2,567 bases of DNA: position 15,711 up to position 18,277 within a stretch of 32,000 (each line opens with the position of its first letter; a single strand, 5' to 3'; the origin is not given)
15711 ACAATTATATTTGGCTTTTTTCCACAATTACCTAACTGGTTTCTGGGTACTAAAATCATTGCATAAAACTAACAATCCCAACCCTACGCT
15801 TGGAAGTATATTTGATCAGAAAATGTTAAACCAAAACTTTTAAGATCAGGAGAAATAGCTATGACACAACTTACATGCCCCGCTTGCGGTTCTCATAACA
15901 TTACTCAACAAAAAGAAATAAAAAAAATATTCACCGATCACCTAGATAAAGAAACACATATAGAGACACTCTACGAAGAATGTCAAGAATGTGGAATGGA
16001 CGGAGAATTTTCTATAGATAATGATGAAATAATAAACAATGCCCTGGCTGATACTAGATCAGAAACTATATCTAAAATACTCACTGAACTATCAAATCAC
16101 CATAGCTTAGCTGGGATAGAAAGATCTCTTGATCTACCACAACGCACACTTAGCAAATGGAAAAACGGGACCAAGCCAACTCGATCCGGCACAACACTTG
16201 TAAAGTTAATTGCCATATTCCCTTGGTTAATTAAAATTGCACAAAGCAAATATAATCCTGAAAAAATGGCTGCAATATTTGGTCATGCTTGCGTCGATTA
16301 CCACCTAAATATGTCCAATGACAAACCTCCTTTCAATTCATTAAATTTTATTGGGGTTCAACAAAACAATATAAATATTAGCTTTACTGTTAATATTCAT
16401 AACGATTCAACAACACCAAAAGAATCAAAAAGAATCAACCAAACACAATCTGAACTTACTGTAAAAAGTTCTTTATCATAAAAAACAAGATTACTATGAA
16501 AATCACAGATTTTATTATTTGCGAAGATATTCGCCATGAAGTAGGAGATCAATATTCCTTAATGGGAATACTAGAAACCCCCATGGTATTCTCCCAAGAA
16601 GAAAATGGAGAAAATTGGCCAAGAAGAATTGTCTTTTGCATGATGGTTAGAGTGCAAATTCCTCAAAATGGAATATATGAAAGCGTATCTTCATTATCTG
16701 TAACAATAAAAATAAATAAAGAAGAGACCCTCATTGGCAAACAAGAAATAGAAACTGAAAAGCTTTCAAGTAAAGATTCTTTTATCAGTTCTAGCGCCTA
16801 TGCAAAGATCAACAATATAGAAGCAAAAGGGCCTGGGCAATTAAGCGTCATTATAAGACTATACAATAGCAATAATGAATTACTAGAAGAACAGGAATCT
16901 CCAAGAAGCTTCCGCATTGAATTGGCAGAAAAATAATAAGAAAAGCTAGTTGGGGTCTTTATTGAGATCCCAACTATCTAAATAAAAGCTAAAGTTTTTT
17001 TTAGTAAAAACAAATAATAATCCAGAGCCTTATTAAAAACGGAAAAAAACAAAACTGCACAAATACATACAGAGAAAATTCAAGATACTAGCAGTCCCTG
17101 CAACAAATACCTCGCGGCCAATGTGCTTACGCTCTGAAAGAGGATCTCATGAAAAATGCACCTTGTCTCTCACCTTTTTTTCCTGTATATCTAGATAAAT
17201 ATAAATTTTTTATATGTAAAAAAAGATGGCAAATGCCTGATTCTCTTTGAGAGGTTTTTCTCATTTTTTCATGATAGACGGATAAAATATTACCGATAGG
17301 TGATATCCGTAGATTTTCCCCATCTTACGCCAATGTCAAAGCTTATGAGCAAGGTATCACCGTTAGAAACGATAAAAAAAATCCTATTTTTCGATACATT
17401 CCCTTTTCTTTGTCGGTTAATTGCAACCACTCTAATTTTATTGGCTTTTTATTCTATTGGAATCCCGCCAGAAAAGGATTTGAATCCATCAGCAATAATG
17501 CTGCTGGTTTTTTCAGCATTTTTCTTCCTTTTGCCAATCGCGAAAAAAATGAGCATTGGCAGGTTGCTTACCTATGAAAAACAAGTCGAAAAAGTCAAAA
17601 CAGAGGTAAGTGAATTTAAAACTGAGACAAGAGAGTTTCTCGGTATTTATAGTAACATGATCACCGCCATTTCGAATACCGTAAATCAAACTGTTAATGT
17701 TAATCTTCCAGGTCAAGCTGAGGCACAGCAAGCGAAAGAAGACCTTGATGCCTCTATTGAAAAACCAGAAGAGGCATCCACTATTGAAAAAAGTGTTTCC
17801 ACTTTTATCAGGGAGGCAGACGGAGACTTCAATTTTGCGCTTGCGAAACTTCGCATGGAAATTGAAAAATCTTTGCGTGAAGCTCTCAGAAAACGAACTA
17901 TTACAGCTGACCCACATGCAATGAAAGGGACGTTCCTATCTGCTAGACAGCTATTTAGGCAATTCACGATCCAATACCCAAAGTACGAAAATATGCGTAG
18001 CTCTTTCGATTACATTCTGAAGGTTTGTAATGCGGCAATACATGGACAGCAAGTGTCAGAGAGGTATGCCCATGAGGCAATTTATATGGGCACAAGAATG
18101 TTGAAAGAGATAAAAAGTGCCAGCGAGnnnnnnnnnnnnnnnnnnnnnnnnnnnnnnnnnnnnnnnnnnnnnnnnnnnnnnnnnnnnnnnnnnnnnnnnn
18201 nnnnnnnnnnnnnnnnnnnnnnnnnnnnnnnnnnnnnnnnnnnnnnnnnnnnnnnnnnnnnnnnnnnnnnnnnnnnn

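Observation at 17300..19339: Candidate two-gene defence module: membrane/coiled-coil DUF4145-like protein plus a TIR-like (Cap12/PycTIR-type) protein with an unknown N-terminal domain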

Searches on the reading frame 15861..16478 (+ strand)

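Call 4: search_protein_families(library=pfam, max_evalue=1, proteins=[window:15861-16478:+])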
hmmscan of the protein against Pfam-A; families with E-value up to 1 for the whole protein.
window:15861-16478:+ (206 aa): 8 families
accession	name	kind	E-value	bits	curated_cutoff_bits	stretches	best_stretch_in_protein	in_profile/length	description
PF14354.12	Lar_restr_allev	-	0.016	15.9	28.6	1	5-54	5-47/58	Restriction alleviation protein Lar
PF15731.11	MqsA_antitoxin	-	0.019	15.5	30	1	5-99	2-90/131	Antitoxin component of bacterial toxin-antitoxin system, MqsA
PF13248.11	Zn_ribbon_3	-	0.05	13.5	27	1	5-16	4-14/26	zinc-ribbon domain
PF14260.11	zf-C4pol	-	0.085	13.6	28.9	1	5-47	12-50/70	C4-type zinc-finger of DNA polymerase delta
PF01228.26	Gly_radical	-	0.087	13.8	22.2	0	19-61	40-84/106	Glycine radical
PF01381.28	HTH_3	-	0.15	12.5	23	1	86-117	15-45/55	Helix-turn-helix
PF09723.15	Zn_ribbon_8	-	0.24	11.9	34.4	0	4-16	27-39/41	Zinc ribbon domain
PF23451.1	Zn_ribbon_PaaD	-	0.33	11.1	27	1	3-18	14-29/53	PaaD zinc beta ribbon domain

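Call 5: search_protein_families(library=padloc, max_evalue=1, proteins=[window:15861-16478:+])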
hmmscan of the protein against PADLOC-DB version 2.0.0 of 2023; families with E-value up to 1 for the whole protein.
window:15861-16478:+ (206 aa): 0 families

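Call 35: search_protein_families(library=ncbifam, max_evalue=0.1, proteins=[window:15861-16478:+])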
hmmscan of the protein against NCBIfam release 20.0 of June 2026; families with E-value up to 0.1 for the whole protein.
window:15861-16478:+ (206 aa): 3 families
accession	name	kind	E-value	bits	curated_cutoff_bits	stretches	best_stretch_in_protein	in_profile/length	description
TIGR03830.1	CxxCG_CxxCG_HTH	subfamily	1.3e-06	28.2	61.8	1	6-105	1-92/127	type II TA system antitoxin MqsA family protein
TIGR03655.1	anti_R_Lar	subfamily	0.0071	16.6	39.6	1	5-58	3-48/55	Lar family restriction alleviation protein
TIGR04165.1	methano_modCys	hypoth_equivalog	0.062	13.6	60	0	5-45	9-43/50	TIGR04165 family Cys-rich peptide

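Call 36: search_protein_families(library=phrogs, max_evalue=0.01, proteins=[window:15861-16478:+])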
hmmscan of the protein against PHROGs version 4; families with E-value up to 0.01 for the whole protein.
window:15861-16478:+ (206 aa): 2 families
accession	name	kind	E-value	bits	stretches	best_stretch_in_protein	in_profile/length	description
phrog_8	-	transcription regulation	6e-05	23.6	1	22-165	31-150/346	transcriptional regulator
phrog_10675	-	unknown function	0.0083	17.3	0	2-102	4-85/98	-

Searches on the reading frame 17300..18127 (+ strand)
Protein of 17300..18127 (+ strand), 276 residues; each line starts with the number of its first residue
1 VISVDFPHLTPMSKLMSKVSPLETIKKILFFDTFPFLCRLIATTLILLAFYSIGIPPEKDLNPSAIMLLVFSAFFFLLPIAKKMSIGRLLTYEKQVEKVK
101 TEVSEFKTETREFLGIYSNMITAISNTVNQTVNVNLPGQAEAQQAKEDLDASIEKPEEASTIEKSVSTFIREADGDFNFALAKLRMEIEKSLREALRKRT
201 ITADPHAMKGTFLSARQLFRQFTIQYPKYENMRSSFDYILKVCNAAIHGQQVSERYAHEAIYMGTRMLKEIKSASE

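Call 4: search_protein_families(library=pfam, max_evalue=1, proteins=[window:17300-18127:+])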
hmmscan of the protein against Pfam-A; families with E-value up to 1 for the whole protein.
window:17300-18127:+ (276 aa): 0 families

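Call 5: search_protein_families(library=padloc, max_evalue=1, proteins=[window:17300-18127:+])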
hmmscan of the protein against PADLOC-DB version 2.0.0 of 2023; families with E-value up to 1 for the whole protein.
window:17300-18127:+ (276 aa): 0 families

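Call 9: find_homologous_proteins(query=window:17300-18127:+)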
Query window:17300-18127:+ (276 aa): 147 proteins with E <= 0.001 among 1092 candidates; the best 120 are listed.
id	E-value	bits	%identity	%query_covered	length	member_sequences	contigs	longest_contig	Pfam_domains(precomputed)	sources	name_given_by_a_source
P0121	4.1e-163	558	100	95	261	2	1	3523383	-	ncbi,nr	ncbi:hypothetical protein [Desulfotalea psychrophila]|nr:hypothetical protein [Desulfotalea psychrop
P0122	1.1e-129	449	80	92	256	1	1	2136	-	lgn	-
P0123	1.5e-125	435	78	92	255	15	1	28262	-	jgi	-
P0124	1.5e-121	422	73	92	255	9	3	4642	-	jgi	-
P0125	8.6e-121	420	76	91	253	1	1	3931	-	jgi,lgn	jgi:hypothetical protein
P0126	1.6e-117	409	74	92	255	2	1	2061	-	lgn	-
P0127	2.4e-111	389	71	90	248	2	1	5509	-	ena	-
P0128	4.5e-111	388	67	96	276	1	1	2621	-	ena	-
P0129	8.9e-111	387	67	92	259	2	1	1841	-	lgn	-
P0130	2.2e-108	379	68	90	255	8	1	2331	-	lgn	-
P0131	2.9e-105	369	67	91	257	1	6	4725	-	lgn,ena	-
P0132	2.5e-102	359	65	92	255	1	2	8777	-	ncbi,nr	ncbi:MAG: hypothetical protein OQK04_19380 [Kangiellaceae bacterium]|nr:hypothetical protein [Kangie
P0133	4.2e-102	359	64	92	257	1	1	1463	-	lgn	-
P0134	2.2e-101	356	75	78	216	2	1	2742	-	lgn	-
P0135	2.1e-100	353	60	95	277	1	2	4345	-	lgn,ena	-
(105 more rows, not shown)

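Call 16: find_related_loci(query=A2, collection=metagenome_contigs, flank=8000)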
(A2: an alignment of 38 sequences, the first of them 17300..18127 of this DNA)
Query A2 (276 aa) in metagenome_contigs; peptide patterns used: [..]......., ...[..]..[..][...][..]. (x = any residue, [..] = any of these).
319 stretches matched a pattern; 156 encode a relative of the query (tblastn E <= 1e-3); the best 80 are kept; 80 distinct loci.
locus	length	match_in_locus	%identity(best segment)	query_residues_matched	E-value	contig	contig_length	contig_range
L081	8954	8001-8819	74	9-276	1e-136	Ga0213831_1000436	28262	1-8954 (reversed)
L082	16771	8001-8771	78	20-276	2e-134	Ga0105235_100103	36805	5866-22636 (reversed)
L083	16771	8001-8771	78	20-276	2e-134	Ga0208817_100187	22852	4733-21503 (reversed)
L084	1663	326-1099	73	19-276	1e-143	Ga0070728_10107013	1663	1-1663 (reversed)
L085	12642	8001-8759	59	20-272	3e-106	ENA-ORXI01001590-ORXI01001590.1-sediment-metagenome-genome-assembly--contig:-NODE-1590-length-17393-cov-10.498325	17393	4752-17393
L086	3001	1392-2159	58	17-272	1e-108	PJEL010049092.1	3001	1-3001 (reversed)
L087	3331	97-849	60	22-272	1e-106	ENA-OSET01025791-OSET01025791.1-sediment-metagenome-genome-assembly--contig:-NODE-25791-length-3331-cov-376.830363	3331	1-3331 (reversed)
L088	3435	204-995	58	7-272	2e-97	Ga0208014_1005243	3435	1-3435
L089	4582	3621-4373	61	22-272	7e-96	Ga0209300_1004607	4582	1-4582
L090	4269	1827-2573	56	25-273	4e-92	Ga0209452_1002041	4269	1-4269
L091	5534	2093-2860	48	17-273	2e-83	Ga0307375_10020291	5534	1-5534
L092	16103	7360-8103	51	23-272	2e-80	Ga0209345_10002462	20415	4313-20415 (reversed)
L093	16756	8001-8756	48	22-272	8e-78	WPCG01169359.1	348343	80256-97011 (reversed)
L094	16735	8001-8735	49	34-272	1e-76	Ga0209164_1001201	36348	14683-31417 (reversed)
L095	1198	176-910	49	20-264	4e-81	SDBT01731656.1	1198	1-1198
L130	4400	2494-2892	30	141-271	7e-13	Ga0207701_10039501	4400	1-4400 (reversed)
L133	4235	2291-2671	31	142-273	2e-11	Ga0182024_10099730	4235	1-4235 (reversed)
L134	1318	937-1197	39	176-269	8e-11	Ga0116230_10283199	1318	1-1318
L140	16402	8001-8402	28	138-269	1e-9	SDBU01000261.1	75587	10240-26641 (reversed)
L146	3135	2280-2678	31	143-273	4e-9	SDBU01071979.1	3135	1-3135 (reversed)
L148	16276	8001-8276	32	176-272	4e-9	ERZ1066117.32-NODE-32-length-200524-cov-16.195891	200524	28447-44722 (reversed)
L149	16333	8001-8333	32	139-264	5e-9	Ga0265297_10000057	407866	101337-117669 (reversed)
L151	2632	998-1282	29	176-275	8e-9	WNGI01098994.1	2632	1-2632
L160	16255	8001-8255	33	179-268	7e-8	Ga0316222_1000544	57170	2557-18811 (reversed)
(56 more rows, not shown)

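Call 17: search_protein_families(library=pfam, alignment_id=A2, max_evalue=1)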
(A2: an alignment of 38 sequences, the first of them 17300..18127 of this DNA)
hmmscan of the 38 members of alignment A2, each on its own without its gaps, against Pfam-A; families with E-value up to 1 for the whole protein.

A. member 1, window:17300-18127:+ (276 aa): 0 families

B. families by the number of members that match (of 38 scanned): 81 families (the first 25 are shown)
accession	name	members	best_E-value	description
PF16740.10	SKA2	21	0.001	Spindle and kinetochore-associated protein 2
PF07817.19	GLE1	6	0.0097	GLE1-like protein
PF04778.17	LMP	6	0.027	LMP repeated region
PF07554.19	FIVAR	5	0.0024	FIVAR domain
PF25792.1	BREX_BrxC_helical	5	0.027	BREX ATP-binding protein BrxC alpha helical domain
PF07426.16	Dynactin_p22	4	0.018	Dynactin subunit p22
PF06103.16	DUF948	4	0.048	Bacterial protein of unknown function (DUF948)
PF05377.16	FlaC_arch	3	0.016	Flagella accessory protein C (FlaC)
PF08231.17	SYF2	3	0.032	SYF2 splicing factor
PF08285.16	DPM3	3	0.055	Dolichol-phosphate mannosyltransferase subunit 3 (DPM3)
PF13326.11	PSII_Pbs27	3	0.092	Photosystem II Pbs27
PF02403.27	Seryl_tRNA_N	3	0.17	Seryl-tRNA synthetase N-terminal domain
PF18371.6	FAD_SOX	2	0.013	Flavin adenine dinucleotide (FAD)-dependent sulfhydryl oxidase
PF09090.17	MIF4G_like_2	2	0.017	MIF4G like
PF14171.11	SpoIISA_toxin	2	0.017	Toxin SpoIISA, type II toxin-antitoxin system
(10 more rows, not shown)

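Call 35: search_protein_families(library=ncbifam, max_evalue=0.1, proteins=[window:17345-18127:+])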
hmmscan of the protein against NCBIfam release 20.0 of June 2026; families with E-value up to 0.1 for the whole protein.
window:17345-18127:+ (261 aa): 1 family
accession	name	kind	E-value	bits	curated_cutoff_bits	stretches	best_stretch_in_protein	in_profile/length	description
NF009989.0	PRK13455.1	equivalog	0.021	14.9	249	1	51-140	32-124/185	F0F1 ATP synthase subunit B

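Call 36: search_protein_families(library=phrogs, max_evalue=0.01, proteins=[window:17345-18127:+])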
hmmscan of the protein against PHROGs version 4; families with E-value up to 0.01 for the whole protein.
window:17345-18127:+ (261 aa): 0 families

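Call 38: predict_structure(alignment_id=A2)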
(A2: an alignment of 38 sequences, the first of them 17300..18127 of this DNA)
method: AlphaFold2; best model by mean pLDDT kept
length: 276 residues; sequences in the alignment: 38
mean_pLDDT: 83.2   pTM: 0.54
mean pLDDT of the five models: 83.2, 80.3, 79.2, 78.6, 77.8
residues with pLDDT >= 90: 139; 70-90: 82; 50-70: 46; < 50: 9
segments of 3 or more residues with pLDDT < 50: 129-132
pLDDT, mean of each block of 10 residues (from residue 1): 50 58 76 88 96 88 92 93 66 75 75 64 50 70 92 88 94 95 97 93 78 91 96 96 91 93 97 91
secondary structure, 60 per line:
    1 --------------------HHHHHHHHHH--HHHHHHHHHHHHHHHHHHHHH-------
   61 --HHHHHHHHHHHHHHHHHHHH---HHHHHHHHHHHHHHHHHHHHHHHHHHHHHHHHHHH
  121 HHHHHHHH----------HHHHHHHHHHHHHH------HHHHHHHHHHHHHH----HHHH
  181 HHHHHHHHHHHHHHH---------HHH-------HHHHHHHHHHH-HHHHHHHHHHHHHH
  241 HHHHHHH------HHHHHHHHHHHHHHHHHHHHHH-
elements in order: H21-30 H33-53 H63-82 H86-128 H139-152 H159-172 H177-195 H215-225 H227-247 H254-275

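Call 41: fold_search(model_id=the predicted structure, library=pdb)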
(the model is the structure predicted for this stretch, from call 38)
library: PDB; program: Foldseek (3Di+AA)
matches with E <= 10: 104; with E <= 0.001: 0
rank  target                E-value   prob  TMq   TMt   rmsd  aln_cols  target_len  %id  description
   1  8ijt_A                4.8e-01  0.09  0.13  0.11  23.6       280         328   12  crystal structure of Hyp N135A mutant from Hypoxylon sp. E7406B (released 2024-02-28)
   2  5owv_A                7.8e-01  0.09  0.12  0.06  28.6       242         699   13  An oligomerised bacterial dynamin pair provides a mechanism for the long-range sensing and tethering of membranes (released 2018-09-05)
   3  8c8q_C                8.6e-01  0.11  0.16  0.16  24.3       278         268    9  Cytochrome c oxidase from Schizosaccharomyces pombe (released 2023-03-01)
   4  5z62_C                9.9e-01  0.12  0.16  0.17  24.5       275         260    9  Structure of human cytochrome c oxidase (released 2019-02-27)
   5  5oxf_A                1.1e+00  0.09  0.12  0.05  27.2       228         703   13  An oligomerised bacterial dynamin pair provides a mechanism for the long range sensing and tethering of membranes (released 2018-09-05)
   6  8ijt_B                1.2e+00  0.06  0.13  0.11  23.7       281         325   11  crystal structure of Hyp N135A mutant from Hypoxylon sp. E7406B (released 2024-02-28)
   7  8ii9_A                1.2e+00  0.06  0.13  0.12  23.9       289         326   10  crystal structure of Hyp mutant from Hypoxylon sp. E7406B (released 2024-02-28)
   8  8ijt_C                1.4e+00  0.06  0.13  0.12  23.8       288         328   11  crystal structure of Hyp N135A mutant from Hypoxylon sp. E7406B (released 2024-02-28)
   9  4okm_A                1.8e+00  0.09  0.15  0.13  23.6       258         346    8  Selinadiene Synthase apo and in complex with diphosphate (released 2014-06-11)
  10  8ijt_D                1.9e+00  0.04  0.13  0.11  22.8       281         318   11  crystal structure of Hyp N135A mutant from Hypoxylon sp. E7406B (released 2024-02-28)
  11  8ugh_4C               2.0e+00  0.13  0.21  0.22  25.4       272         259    9  In-situ structure of typeA supercomplex with lipids in respiratory chain (composite) (released 2024-06-19)
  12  1v54_C                2.2e+00  0.11  0.20  0.21  24.4       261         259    9  Bovine heart cytochrome c oxidase at the fully oxidized state (released 2003-12-23)
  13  4okm_B                2.2e+00  0.07  0.14  0.12  23.6       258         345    9  Selinadiene Synthase apo and in complex with diphosphate (released 2014-06-11)
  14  8ii9_D                2.5e+00  0.04  0.13  0.11  23.3       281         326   11  crystal structure of Hyp mutant from Hypoxylon sp. E7406B (released 2024-02-28)
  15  9i6f_C                2.8e+00  0.08  0.17  0.17  24.5       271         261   12  Cryo-EM structure of HIGD2A bound complex IV (released 2025-12-03)
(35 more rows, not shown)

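Call 43: search_protein_families(library=pfam, max_evalue=1, proteins=[L130:2290-3123:+, L133:1946-2893:+, L134:487-1206:+, L140:7809-8636:+, L146:2175-2921:+, L148:7638-8303:+, L149:7758-8399:+, L151:662-1294:+, L160:7638-8273:+, L083:3578-4297:+])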
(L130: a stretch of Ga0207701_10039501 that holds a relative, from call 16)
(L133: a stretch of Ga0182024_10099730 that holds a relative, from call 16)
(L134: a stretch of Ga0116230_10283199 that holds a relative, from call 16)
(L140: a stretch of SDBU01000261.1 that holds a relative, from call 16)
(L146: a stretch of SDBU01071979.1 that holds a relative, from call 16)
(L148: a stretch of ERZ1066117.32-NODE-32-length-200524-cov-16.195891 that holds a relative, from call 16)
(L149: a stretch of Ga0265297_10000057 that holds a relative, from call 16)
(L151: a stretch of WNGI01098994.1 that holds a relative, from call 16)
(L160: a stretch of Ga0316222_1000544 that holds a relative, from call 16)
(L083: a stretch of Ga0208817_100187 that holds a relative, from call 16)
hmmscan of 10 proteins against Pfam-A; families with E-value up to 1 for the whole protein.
L130:2290-3123:+ (278 aa): 4 families
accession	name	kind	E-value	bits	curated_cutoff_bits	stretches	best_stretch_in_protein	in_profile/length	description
PF13643.11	DUF4145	-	0.00083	19.8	23.1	1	101-192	3-85/88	Domain of unknown function (DUF4145)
PF12867.12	DinB_2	-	0.032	15.1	24.8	1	112-156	75-121/128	DinB superfamily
PF00758.23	EPO_TPO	-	0.054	14.1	25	1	137-170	94-128/158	Erythropoietin/thrombopoietin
PF01934.22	HepT-like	-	0.12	12.5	23.5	1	115-179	25-93/120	Ribonuclease HepT-like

L133:1946-2893:+ (316 aa): 2 families
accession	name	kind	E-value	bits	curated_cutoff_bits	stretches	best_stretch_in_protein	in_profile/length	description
PF13643.11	DUF4145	-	0.0042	17.6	23.1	1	165-231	17-85/88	Domain of unknown function (DUF4145)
PF18731.6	HEPN_Swt1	-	0.032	14.9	27.5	1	176-241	47-115/115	Swt1-like HEPN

L134:487-1206:+ (240 aa): 2 families
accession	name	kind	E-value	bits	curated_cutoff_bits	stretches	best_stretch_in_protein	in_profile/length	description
PF13643.11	DUF4145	-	0.0029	18.1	23.1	1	147-219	6-73/88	Domain of unknown function (DUF4145)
PF18731.6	HEPN_Swt1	-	0.12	13.1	27.5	1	174-231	48-106/115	Swt1-like HEPN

L140:7809-8636:+ (276 aa): 2 families
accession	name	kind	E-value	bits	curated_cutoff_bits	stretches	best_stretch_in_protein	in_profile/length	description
PF13643.11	DUF4145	-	0.019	15.5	23.1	1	107-190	8-84/88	Domain of unknown function (DUF4145)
PF11127.14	YgaP-like_TM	-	0.34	11.5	25.3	1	9-48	12-45/66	Inner membrane protein YgaP-like, transmembrane domain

L146:2175-2921:+ (249 aa): 1 family
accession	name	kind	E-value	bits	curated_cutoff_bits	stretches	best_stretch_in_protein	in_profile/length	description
PF13643.11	DUF4145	-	0.022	15.2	23.1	1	67-157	2-85/88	Domain of unknown function (DUF4145)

L148:7638-8303:+ (222 aa): 1 family
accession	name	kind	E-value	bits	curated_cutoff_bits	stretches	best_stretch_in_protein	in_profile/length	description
PF03006.26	HlyIII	-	0.072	13.2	26.2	1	19-83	16-82/224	Haemolysin-III related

L149:7758-8399:+ (214 aa): 1 family
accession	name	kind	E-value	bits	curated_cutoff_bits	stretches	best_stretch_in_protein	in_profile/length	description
PF25565.1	Ubiquitin_At1g33420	-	0.15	12.4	27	1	93-136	21-63/92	At1g33420-like, ubiquitin-like domain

L151:662-1294:+ (211 aa): 3 families
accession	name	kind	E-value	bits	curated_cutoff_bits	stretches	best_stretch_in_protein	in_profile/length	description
PF01934.22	HepT-like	-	0.0014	18.7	23.5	1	151-199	63-112/120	Ribonuclease HepT-like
PF01032.23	FecCD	-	0.036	13.5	26.5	1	7-75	98-163/311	FecCD transport family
PF22632.2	BphC_D1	-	0.074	13.3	27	1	182-196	37-51/51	Dihydroxybiphenyl dioxygenase BphC D1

L160:7638-8273:+ (212 aa): 0 families

L083:3578-4297:+ (240 aa): 7 families
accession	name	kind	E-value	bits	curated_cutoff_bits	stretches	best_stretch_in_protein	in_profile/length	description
PF13643.11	DUF4145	-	1.6e-11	44.6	23.1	1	106-192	2-84/88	Domain of unknown function (DUF4145)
PF14354.12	Lar_restr_allev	-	0.0058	17.3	28.6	1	8-69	6-51/58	Restriction alleviation protein Lar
PF04606.18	Ogr_Delta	-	0.084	13.3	26.3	0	7-22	1-16/47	Ogr/Delta-like zinc finger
PF08996.15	zf-DNA_Pol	-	0.085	13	25.7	1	3-66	14-66/186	DNA Polymerase alpha zinc finger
PF04810.20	zf-Sec23_Sec24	-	0.093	13.2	25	1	5-18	23-36/39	Sec23/Sec24 zinc finger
PF17156.9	GAPES2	-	0.12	12.6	27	1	148-200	6-59/204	Gammaproteobacterial periplasmic sensor domain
PF02176.24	zf-TRAF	-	0.26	12.5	27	1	42-67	7-32/60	TRAF-type zinc finger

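Call 68: find_related_loci(query=A2, collection=viral_contigs, flank=6000)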
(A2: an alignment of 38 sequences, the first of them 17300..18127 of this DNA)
Query A2 (276 aa) in viral_contigs; peptide patterns used: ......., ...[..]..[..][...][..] (x = any residue, [..] = any of these).
25 stretches matched a pattern, but none encodes a relative of the query by tblastn (E <= 1e-3).
